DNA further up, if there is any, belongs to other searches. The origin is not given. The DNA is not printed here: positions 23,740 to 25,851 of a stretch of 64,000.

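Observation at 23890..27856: Tandem bacterial dynamin-like GTPase pair with a ~440-bp gene-conversion tract homogenising the G domains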

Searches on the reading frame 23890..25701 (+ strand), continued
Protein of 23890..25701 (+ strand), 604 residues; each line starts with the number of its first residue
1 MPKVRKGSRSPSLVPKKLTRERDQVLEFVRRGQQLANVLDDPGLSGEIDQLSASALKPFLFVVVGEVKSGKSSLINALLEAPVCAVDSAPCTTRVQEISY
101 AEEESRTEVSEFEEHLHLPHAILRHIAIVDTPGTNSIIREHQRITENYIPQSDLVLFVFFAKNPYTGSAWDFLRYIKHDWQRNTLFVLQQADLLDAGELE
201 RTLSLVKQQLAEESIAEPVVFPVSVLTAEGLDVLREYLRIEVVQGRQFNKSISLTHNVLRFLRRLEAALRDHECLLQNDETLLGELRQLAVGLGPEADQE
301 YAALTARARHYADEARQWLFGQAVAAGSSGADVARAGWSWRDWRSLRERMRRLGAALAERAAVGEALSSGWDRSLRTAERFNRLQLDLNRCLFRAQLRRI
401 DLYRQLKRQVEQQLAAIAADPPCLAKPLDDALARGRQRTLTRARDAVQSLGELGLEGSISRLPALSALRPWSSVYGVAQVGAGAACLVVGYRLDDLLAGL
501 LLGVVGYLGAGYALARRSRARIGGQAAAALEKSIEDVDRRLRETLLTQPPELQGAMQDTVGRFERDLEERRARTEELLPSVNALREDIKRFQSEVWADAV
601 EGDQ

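Call 20: find_encoding_contigs(protein=P0006, flank=5000, max_places=1)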
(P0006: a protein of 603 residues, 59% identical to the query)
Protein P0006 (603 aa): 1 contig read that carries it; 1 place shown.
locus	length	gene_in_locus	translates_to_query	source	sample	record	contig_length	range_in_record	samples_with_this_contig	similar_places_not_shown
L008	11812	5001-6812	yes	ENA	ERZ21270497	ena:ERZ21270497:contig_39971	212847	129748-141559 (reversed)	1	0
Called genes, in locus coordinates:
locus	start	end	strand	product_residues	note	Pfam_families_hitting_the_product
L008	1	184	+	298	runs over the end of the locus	PF00005:ABC_tran, PF03459:TOBE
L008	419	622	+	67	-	PF00313:CSD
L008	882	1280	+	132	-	-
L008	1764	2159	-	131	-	PF00916:Sulfate_transp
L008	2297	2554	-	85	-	-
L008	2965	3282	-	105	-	-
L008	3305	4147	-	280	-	PF03976:PPK2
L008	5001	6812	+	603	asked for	PF00009:GTP_EFTU, PF00350:Dynamin_N, PF01926:MMR_HSR1, PF00350:Dynamin_N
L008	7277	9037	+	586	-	PF00009:GTP_EFTU (weak), PF00350:Dynamin_N, PF01926:MMR_HSR1, PF00350:Dynamin_N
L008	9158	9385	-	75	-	PF04325:DUF465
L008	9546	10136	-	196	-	PF01169:GDT1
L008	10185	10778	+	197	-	PF01545:Cation_efflux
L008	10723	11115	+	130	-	-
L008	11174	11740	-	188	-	PF07719:TPR_2 (faint), PF00515:TPR_1 (faint)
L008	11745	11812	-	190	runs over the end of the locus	-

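Call 21: find_encoding_contigs(protein=P0007, flank=5000, max_places=1)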
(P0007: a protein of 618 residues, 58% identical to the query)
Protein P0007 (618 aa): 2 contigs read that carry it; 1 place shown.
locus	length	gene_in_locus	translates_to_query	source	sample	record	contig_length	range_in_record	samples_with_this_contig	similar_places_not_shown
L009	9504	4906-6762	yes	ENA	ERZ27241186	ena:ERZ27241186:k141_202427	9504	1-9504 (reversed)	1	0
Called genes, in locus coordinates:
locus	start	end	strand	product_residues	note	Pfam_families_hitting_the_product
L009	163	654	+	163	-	PF25601:AAA_lid_14, PF02954:HTH_8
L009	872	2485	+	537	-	PF04055:Radical_SAM, PF02579:Nitro_FeMo-Co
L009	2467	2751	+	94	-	PF00111:Fer2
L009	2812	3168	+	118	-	PF00111:Fer2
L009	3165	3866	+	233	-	PF04891:NifQ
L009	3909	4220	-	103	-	PF02579:Nitro_FeMo-Co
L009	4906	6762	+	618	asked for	PF00350:Dynamin_N, PF01926:MMR_HSR1, PF00350:Dynamin_N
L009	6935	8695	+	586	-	PF03193:RsgA_GTPase (faint), PF00009:GTP_EFTU (weak), PF00350:Dynamin_N, PF01926:MMR_HSR1, PF00350:Dynamin_N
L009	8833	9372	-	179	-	PF00589:Phage_integrase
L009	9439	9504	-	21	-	?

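Call 22: find_encoding_contigs(protein=P0009, flank=5000, max_places=1)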
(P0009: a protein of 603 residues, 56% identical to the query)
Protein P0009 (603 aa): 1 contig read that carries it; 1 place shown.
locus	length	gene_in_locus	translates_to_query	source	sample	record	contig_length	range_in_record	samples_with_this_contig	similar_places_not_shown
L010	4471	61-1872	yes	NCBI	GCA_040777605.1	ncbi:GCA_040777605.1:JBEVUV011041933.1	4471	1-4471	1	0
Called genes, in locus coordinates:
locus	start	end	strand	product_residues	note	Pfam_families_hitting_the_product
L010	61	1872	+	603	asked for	PF00009:GTP_EFTU (weak), PF00350:Dynamin_N, PF01926:MMR_HSR1, PF00350:Dynamin_N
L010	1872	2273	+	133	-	-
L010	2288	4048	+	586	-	PF00009:GTP_EFTU (weak), PF00350:Dynamin_N, PF01926:MMR_HSR1, PF00350:Dynamin_N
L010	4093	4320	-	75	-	PF04325:DUF465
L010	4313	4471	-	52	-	?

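Call 23: find_encoding_contigs(protein=P0010, flank=5000, max_places=1)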
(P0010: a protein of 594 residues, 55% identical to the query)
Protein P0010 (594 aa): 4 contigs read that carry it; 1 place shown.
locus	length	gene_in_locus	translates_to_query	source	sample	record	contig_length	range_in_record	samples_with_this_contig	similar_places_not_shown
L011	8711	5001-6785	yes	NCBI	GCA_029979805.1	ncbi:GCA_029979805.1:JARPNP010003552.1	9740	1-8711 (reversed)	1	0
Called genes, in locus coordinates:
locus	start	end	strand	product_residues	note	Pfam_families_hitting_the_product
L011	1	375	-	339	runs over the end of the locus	PF13387:Lnb_N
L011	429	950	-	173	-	PF03773:ArsP_1 (weak)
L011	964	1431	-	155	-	PF00027:cNMP_binding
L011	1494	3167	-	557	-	PF03321:GH3, PF23571:GH3_M, PF23572:GH3_C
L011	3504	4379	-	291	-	PF01734:Patatin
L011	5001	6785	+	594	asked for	PF00009:GTP_EFTU (weak), PF00350:Dynamin_N, PF01926:MMR_HSR1, PF10662:PduV-EutP (faint), PF00350:Dynamin_N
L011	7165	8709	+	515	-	?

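Call 24: find_encoding_contigs(protein=P0012, flank=5000, max_places=1)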
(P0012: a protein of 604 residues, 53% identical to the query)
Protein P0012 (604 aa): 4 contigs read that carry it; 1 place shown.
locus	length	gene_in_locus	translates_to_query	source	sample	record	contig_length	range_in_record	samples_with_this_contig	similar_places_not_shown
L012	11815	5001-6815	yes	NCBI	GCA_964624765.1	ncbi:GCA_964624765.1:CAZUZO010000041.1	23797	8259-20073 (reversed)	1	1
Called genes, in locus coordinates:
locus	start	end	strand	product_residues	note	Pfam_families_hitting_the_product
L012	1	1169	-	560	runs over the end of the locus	PF27054:Beta_methylindole_red_C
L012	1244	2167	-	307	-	PF02775:TPP_enzyme_C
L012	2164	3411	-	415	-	PF01855:POR_N, PF17147:PFOR_II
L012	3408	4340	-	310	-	PF01558:POR, PF13237:Fer4_10 (faint)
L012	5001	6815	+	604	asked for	PF00009:GTP_EFTU (weak), PF00350:Dynamin_N, PF01926:MMR_HSR1, PF00350:Dynamin_N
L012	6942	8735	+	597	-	PF00009:GTP_EFTU (weak), PF00350:Dynamin_N, PF01926:MMR_HSR1, PF00350:Dynamin_N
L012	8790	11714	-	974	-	PF14827:dCache_3, PF00989:PAS (weak), PF00990:GGDEF, PF00563:EAL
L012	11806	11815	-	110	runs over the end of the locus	-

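Call 25: find_encoding_contigs(protein=P0013, flank=5000, max_places=1)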
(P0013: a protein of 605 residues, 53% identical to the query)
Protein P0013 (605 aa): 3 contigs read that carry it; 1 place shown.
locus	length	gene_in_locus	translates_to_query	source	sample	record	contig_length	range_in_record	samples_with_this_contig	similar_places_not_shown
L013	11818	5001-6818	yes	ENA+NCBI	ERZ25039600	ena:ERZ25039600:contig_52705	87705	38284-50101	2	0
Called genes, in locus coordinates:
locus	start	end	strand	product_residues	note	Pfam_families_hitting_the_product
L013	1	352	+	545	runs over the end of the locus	PF00171:Aldedh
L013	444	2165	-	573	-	PF27054:Beta_methylindole_red_C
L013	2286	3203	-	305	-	PF02775:TPP_enzyme_C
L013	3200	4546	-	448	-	PF01855:POR_N, PF17147:PFOR_II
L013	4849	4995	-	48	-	-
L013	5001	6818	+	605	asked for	PF00009:GTP_EFTU (weak), PF00350:Dynamin_N, PF01926:MMR_HSR1, PF00350:Dynamin_N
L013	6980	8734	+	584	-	PF00009:GTP_EFTU (weak), PF00350:Dynamin_N, PF01926:MMR_HSR1, PF00350:Dynamin_N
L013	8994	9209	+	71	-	-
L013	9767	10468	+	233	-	PF00027:cNMP_binding, PF13545:HTH_Crp_2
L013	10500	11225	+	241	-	-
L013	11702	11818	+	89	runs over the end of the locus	-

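Call 26: find_encoding_contigs(protein=P0014, flank=5000, max_places=1)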
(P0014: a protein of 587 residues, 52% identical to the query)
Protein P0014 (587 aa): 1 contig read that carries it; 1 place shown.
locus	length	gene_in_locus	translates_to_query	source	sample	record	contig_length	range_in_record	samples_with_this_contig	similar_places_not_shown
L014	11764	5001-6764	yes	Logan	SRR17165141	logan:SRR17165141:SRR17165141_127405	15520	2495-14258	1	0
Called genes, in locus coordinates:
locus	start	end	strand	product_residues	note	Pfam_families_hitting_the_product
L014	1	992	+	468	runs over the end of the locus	PF25062:ARM_TT21_N (faint), PF13424:TPR_12 (faint), PF12895:ANAPC3 (faint), PF13431:TPR_17 (faint), PF00515:TPR_1 (faint), PF07719:TPR_2 (faint), PF14559:TPR_19 (weak), PF13432:TPR_16 (weak), +3 more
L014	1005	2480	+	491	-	PF14224:DUF4331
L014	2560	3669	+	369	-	PF13795:HupE_UreJ_2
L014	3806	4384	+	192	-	PF07638:Sigma70_ECF (faint), PF04542:Sigma70_r2, PF08281:Sigma70_r4_2, PF04545:Sigma70_r4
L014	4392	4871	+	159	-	PF12973:Cupin_7, PF07883:Cupin_2 (weak)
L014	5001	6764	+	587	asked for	PF00009:GTP_EFTU (weak), PF00350:Dynamin_N, PF01926:MMR_HSR1, PF00350:Dynamin_N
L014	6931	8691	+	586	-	PF00009:GTP_EFTU (faint), PF00350:Dynamin_N, PF01926:MMR_HSR1, PF00350:Dynamin_N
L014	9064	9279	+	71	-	-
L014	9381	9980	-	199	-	PF00300:His_Phos_1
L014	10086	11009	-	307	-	PF00850:Hist_deacetyl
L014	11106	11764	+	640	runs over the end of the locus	?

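Call 32: search_solved_structures(query=window:23890-25701:+, max_evalue=0.01)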
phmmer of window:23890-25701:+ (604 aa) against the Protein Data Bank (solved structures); distinct sequences matched with E-value up to 0.01: 7.
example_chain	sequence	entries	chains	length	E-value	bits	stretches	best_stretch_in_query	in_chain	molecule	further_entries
5owv_A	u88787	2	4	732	2.2e-11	46.4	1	99-212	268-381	GTP-binding protein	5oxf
5owv_C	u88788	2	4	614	1.3e-05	27.4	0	87-208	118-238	GTP-binding protein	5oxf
9kff_A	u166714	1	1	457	3.5e-05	26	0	62-106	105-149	Mitofusin FZO1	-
6j72_A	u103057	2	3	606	3.7e-05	25.9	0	53-106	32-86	Isoniazid inducible gene protein IniA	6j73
9kfd_A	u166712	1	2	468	3.7e-05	25.9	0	62-106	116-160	Mitofusin FZO1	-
9kfe_A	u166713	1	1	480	4e-05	25.7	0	62-106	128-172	Mitofusin FZO1,Mitofusin FZO1,Fzo1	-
2j68_A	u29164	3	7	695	0.00017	23.7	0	59-105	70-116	BACTERIAL DYNAMIN-LIKE PROTEIN | DYNAMIN FAMILY PROTEIN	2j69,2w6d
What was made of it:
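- Closest known: Campylobacter jejuni Cj-DLP1/Cj-DLP2 heterotypic pair. Different: Gene A matches the two Cj chains very unequally (E 2e-11 vs 1e-5), so their G domains are clearly distinct (call 32).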

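Call 33: list_cluster_members(proteins=[P0001, P0019])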
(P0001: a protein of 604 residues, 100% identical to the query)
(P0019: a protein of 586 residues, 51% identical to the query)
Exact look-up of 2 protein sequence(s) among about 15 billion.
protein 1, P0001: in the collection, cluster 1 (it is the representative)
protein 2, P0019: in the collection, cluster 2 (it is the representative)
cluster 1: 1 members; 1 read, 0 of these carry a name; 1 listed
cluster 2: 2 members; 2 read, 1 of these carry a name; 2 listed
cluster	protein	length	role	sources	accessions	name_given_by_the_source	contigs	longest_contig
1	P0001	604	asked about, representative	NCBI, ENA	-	-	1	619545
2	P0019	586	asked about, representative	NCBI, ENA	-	-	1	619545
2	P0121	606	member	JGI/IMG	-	ribosome biogenesis GTPase A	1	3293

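Call 34: find_encoding_contigs(protein=P0121, flank=5000, max_places=2)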
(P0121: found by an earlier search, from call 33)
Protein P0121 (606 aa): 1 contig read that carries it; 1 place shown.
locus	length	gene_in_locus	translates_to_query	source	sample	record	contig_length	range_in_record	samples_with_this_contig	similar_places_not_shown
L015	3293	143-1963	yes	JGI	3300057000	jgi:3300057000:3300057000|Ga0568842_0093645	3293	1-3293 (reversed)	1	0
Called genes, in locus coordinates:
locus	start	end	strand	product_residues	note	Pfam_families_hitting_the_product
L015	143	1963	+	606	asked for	PF00009:GTP_EFTU (weak), PF00350:Dynamin_N, PF01926:MMR_HSR1, PF00350:Dynamin_N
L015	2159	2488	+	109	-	-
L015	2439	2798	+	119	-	-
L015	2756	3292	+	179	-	?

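Call 62: search_protein_families(library=pfam, proteins=[L003:15-1973:+, L003:2496-4259:+, L010:1872-2273:+], max_evalue=0.001)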
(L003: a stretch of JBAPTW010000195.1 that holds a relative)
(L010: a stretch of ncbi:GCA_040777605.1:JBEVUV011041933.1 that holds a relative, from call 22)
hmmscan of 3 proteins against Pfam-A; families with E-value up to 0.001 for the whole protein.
L003:15-1973:+ (652 aa): 3 families
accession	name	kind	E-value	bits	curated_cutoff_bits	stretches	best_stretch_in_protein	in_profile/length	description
PF00593.30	TonB_dep_Rec_b-barrel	-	1.3e-31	111.4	27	1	175-611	15-436/436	TonB dependent receptor-like, beta-barrel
PF07715.20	Plug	-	1.1e-07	32.8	23.9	1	17-100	25-107/107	TonB-dependent Receptor Plug Domain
PF14905.12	OMP_b-brl_3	-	5.9e-07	29.3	27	0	429-563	206-333/408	Outer membrane protein beta-barrel family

L003:2496-4259:+ (587 aa): 5 families
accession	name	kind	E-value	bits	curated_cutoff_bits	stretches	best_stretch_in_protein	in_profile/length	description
PF00350.29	Dynamin_N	-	3.3e-22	79.7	27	2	68-121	2-58/168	Dynamin family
PF01926.29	MMR_HSR1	-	9.8e-10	39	21.9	1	68-194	3-111/113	50S ribosome-binding GTPase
PF00009.33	GTP_EFTU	-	9.4e-08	32.3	26.5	1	67-245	6-183/188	Elongation factor Tu GTP binding domain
PF03193.22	RsgA_GTPase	-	2.6e-05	24.5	30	0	60-142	102-170/174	RsgA GTPase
PF00735.24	Septin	-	0.00063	19.5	26.2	0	65-140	5-72/280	Septin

L010:1872-2273:+ (133 aa): 0 families

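Call 66: predict_structure(alignment_id=A2)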
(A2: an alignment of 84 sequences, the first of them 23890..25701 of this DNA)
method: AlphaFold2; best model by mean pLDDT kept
length: 604 residues; sequences in the alignment: 84
mean_pLDDT: 82.0   pTM: 0.65
mean pLDDT of the five models: 82.0, 81.4, 79.2, 78.4, 76.5
residues with pLDDT >= 90: 232; 70-90: 261; 50-70: 87; < 50: 24
segments of 3 or more residues with pLDDT < 50: 1-11, 360-365
pLDDT, mean of each block of 10 residues (from residue 1): 37 69 93 96 94 87 88 89 67 81 90 88 86 76 73 89 86 78 86 94 94 88 92 87 75 92 96 95 92 87 92 87 63 50 58 57 51 75 88 89 89 93 91 95 90 63 60 70 85 80 79 73 80 89 82 86 95 96 97 86 55
secondary structure, 60 per line:
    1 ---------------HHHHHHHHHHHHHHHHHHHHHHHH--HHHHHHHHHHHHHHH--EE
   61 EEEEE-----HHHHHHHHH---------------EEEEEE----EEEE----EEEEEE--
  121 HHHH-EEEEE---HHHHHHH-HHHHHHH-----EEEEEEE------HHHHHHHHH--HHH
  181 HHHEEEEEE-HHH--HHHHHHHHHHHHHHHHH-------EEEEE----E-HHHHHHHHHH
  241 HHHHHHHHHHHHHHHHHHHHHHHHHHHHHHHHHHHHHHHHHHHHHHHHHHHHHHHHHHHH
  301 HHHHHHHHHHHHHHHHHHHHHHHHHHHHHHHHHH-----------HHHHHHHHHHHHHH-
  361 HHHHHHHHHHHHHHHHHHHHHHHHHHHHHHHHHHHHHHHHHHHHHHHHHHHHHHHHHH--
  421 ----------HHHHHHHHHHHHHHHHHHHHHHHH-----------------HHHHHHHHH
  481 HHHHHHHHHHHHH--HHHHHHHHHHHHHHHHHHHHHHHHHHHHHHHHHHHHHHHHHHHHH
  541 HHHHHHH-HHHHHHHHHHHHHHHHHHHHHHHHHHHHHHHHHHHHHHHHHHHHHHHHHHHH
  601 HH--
elements in order: H16-39 H42-56 E59-65 H71-79 E95-100 E105-108 E113-118 H121-124 E126-130 H134-140 H142-148 E154-160 H167-175 H178-183 E184-189 H196-212 E220-224 H231-334 H346-359 H361-418 H431-454 H472-493 H496-547 H549-602
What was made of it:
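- Closest known: Nostoc punctiforme BDLP1. Same: They share the domain order and a hydrophobic hairpin near the tip (aa ~472-520 in gene A, call 66).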

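Call 68: find_related_loci(query=window:23890-25701:+, collection=metagenome_contigs, flank=4000)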
Query window:23890-25701:+ (604 aa) in metagenome_contigs; peptide patterns used: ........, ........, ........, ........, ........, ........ (x = any residue, [..] = any of these).
250 stretches matched a pattern; 2 encode a relative of the query (tblastn E <= 1e-3); 2 distinct loci.
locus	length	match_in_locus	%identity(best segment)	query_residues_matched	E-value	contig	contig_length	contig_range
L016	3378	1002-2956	49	1-595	2e-180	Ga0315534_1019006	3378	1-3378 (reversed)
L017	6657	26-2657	49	1-604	2e-166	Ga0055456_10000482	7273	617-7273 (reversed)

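Call 69: fold_search(model_id=the predicted structure, library=pdb)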
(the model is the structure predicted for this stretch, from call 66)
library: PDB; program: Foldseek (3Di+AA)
matches with E <= 10: 995; with E <= 0.001: 474
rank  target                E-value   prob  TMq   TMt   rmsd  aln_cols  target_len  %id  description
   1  2j69_A                1.3e-16  1.00  0.41  0.37  47.5       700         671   15  Bacterial dynamin-like protein BDLP (released 2006-12-04)
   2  2j68                  8.7e-15  1.00  0.39  0.35  43.4       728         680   13  Bacterial dynamin-like protein BDLP, GDP bound (released 2006-12-04)
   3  6j72                  1.7e-13  1.00  0.39  0.41  45.0       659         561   14  Crystal structure of IniA from Mycobacterium smegmatis with GTP bound (released 2019-09-11)
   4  6j73_B                1.0e-12  1.00  0.37  0.40  46.8       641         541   15  Crystal structure of IniA from Mycobacterium smegmatis (released 2019-09-11)
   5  5owv_A                1.2e-12  1.00  0.40  0.35  15.6       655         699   16  An oligomerised bacterial dynamin pair provides a mechanism for the long-range sensing and tethering of membranes (released 2018-09-05)
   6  5oxf_A                1.9e-12  1.00  0.41  0.36  20.3       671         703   14  An oligomerised bacterial dynamin pair provides a mechanism for the long range sensing and tethering of membranes (released 2018-09-05)
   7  6j73_A                1.0e-11  1.00  0.39  0.43  43.9       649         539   14  Crystal structure of IniA from Mycobacterium smegmatis (released 2019-09-11)
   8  5owv_C                2.2e-11  1.00  0.32  0.32  13.0       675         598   13  An oligomerised bacterial dynamin pair provides a mechanism for the long-range sensing and tethering of membranes (released 2018-09-05)
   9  7zw6_A                3.5e-11  1.00  0.37  0.29  23.8       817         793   14  Oligomeric structure of SynDLP (released 2023-04-19)
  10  5oxf_C                4.3e-11  1.00  0.31  0.31  14.6       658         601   13  An oligomerised bacterial dynamin pair provides a mechanism for the long range sensing and tethering of membranes (released 2018-09-05)
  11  4aur                  5.5e-11  1.00  0.31  0.32  18.7       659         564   11  LeoA bacterial dynamin GTPase from ETEC (released 2013-08-28)
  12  5mvf                  1.0e-10  1.00  0.33  0.52   9.3       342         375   16  Active structure of EHD4 complexed with ADP (released 2017-03-08)
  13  2qpt                  2.4e-10  1.00  0.29  0.35  56.6       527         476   16  Crystal structure of an EHD ATPase involved in membrane remodelling (released 2007-10-16)
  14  5mtv                  3.2e-10  1.00  0.34  0.52   9.1       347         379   17  Active structure of EHD4 complexed with ATP-gamma-S (released 2017-03-08)
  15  5gnt                  5.9e-10  1.00  0.30  0.44   7.4       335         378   18  BDLP-like folding of Mitofusin 1 (released 2016-11-23)
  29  5owv_B                3.6e-09  1.00  0.32  0.33  22.5       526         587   15  An oligomerised bacterial dynamin pair provides a mechanism for the long-range sensing and tethering of membranes (released 2018-09-05)
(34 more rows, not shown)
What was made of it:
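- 23890..25704 (+): Gene A: 604-aa bacterial dynamin-like protein (A-type paralogue; = P0001). AF2 model pLDDT 82; Foldseek top hits are BDLP 2j69, IniA 6j72 and Cj-DLP1 5owv (calls 66, 69).
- On Bacterial dynamin-like proteins (BDLP/DLP, dynamin superfamily): Foldseek best hits are 2j69 BDLP, 6j72 IniA, 5owv Cj-DLP1/2, 7zw6 SynDLP and 4aur LeoA (calls 66, 69).
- Closest known: Campylobacter jejuni Cj-DLP1/Cj-DLP2 heterotypic pair. Same: It is the best PDB sequence match of gene A (E 2e-11, call 32) and among the best fold matches (call 69).
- Closest known: Nostoc punctiforme BDLP1. Same: These are the top Foldseek hits (E 1e-16 to 1e-13, call 69).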
